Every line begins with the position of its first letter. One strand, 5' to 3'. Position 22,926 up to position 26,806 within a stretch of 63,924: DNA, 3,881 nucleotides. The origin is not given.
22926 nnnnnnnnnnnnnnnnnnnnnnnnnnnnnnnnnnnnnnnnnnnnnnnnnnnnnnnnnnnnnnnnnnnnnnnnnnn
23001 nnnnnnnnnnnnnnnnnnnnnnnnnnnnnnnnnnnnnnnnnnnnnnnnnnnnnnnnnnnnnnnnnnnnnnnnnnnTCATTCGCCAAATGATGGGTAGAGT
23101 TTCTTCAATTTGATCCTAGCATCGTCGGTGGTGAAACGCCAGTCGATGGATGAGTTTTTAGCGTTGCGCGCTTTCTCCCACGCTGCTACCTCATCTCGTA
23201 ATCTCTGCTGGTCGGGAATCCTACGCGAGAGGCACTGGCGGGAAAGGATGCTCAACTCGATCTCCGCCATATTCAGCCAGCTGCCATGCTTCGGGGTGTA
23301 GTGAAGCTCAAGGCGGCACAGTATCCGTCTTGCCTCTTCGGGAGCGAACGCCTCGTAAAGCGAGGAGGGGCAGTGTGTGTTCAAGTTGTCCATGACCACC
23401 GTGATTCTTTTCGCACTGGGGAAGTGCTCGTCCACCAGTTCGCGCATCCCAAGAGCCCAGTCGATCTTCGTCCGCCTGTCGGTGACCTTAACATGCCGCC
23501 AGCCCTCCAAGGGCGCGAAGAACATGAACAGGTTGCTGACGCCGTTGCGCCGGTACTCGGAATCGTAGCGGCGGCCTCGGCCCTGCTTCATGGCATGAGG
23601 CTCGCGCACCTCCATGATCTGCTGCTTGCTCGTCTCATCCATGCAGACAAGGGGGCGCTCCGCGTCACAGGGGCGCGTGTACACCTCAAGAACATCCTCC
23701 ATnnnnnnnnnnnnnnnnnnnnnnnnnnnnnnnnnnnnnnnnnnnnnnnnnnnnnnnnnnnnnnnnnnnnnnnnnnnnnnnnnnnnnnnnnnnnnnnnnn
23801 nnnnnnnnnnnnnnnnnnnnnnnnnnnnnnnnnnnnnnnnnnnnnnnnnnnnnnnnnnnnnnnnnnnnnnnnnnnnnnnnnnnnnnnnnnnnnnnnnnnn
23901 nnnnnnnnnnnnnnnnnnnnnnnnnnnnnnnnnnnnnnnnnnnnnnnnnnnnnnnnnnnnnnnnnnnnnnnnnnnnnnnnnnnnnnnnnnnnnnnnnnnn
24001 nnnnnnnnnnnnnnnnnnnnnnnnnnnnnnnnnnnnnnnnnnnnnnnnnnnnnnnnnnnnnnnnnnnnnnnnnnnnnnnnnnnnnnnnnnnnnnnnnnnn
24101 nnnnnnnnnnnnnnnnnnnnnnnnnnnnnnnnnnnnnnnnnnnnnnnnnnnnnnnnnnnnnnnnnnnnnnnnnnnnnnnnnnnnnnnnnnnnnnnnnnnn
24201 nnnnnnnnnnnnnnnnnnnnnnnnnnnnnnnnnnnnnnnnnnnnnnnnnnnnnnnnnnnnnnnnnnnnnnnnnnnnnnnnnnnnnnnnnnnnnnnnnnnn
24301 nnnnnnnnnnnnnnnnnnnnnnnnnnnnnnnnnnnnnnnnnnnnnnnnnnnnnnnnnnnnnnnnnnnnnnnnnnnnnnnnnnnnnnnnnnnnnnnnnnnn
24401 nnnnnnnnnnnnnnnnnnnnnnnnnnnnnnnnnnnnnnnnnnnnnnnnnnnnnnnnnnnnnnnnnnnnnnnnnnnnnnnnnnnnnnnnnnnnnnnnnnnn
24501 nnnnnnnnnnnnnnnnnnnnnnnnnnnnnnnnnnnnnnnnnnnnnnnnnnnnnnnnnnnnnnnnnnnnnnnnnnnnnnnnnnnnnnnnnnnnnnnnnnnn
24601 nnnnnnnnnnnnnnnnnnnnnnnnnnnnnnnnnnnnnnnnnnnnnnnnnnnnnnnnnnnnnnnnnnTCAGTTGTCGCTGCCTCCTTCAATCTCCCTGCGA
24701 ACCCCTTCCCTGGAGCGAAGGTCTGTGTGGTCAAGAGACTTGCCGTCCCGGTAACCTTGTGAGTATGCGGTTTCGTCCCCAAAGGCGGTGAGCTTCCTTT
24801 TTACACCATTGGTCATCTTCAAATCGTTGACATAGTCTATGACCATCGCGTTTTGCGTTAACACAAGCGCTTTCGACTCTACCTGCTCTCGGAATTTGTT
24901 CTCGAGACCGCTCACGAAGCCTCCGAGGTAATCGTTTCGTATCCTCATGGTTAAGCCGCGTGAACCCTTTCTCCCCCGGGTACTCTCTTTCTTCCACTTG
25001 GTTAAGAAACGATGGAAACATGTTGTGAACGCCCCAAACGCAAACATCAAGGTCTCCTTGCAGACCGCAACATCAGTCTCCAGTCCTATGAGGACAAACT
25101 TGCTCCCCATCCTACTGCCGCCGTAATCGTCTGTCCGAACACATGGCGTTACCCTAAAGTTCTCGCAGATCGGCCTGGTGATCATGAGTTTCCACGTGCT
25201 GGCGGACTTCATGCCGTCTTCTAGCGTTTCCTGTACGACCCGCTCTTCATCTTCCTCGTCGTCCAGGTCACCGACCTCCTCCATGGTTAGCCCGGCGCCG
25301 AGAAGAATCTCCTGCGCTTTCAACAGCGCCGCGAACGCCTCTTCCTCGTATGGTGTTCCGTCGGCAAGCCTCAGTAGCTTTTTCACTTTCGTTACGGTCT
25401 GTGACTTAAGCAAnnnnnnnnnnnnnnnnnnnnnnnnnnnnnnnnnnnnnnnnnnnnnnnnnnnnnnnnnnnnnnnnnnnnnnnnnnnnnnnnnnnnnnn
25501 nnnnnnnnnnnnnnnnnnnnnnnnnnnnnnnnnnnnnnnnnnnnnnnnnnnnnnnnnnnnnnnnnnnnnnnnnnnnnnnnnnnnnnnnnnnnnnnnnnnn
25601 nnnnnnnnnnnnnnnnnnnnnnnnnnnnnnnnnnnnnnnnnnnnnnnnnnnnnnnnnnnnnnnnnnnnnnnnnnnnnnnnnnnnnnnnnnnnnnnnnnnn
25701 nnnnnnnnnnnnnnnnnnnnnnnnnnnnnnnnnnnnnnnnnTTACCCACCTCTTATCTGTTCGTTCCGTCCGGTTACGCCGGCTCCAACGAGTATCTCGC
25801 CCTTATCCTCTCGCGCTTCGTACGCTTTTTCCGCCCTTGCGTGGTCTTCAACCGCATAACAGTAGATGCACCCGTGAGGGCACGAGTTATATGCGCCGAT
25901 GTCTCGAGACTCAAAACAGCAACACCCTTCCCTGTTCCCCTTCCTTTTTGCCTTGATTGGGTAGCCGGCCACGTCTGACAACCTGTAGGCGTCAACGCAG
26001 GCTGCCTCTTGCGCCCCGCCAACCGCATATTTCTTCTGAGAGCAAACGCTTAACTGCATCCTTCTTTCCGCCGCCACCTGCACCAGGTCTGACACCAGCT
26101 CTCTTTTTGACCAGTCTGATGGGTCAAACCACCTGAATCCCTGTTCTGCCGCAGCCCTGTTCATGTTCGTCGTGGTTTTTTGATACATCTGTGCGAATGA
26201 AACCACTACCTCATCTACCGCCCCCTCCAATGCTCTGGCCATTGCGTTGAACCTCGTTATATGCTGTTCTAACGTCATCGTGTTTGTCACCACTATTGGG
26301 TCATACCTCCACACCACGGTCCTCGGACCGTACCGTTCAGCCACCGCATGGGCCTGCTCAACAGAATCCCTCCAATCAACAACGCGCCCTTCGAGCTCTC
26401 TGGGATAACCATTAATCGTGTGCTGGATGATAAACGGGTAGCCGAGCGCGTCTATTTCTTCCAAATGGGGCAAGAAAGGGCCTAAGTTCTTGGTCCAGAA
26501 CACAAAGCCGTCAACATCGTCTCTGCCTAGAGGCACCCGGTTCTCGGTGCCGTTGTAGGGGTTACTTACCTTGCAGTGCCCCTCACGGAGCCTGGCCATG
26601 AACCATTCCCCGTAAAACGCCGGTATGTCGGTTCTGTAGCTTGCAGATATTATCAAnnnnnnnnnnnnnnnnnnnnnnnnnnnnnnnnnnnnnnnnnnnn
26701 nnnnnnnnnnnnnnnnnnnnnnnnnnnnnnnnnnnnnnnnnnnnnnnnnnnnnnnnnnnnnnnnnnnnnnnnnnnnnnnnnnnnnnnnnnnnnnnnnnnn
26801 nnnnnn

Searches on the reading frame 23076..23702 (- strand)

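Call 8: search_protein_families(library=pfam, proteins=[window:23076-23702:-], max_evalue=0.01)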
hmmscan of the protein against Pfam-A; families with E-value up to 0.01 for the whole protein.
window:23076-23702:- (208 aa): 1 family
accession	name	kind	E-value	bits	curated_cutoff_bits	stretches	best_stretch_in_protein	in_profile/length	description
PF13358.12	DDE_3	-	1.1e-26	93.8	28.6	1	17-169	1-146/146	DDE superfamily endonuclease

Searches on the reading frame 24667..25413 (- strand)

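Call 8: search_protein_families(library=pfam, proteins=[window:24667-25413:-], max_evalue=0.01)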
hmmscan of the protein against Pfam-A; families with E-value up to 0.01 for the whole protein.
window:24667-25413:- (248 aa): 2 families
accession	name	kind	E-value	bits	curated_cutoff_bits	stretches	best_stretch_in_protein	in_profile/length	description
PF23771.1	DUF7168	-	4e-15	56.1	25.5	1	55-189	5-127/140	Domain of unknown function (DUF7168)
PF10979.13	DUF2786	-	1.2e-08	35.2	23.9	1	7-43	3-39/40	Protein of unknown function (DUF2786)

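Call 71: search_protein_families(library=phrogs, proteins=[window:24667-25413:-], max_evalue=0.001)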
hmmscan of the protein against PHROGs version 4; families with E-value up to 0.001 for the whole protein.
window:24667-25413:- (248 aa): 1 family
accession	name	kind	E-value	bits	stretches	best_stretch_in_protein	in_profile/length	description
phrog_421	-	unknown function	1.2e-21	78.3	1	6-231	9-228/241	unknown function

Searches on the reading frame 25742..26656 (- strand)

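Call 8: search_protein_families(library=pfam, proteins=[window:25742-26656:-], max_evalue=0.01)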
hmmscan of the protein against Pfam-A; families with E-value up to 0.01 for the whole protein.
window:25742-26656:- (304 aa): 1 family
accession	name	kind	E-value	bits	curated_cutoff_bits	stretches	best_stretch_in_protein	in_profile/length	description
PF08902.16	DUF1848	-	2.5e-90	303.3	30.5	1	2-268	1-262/262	Domain of unknown function (DUF1848)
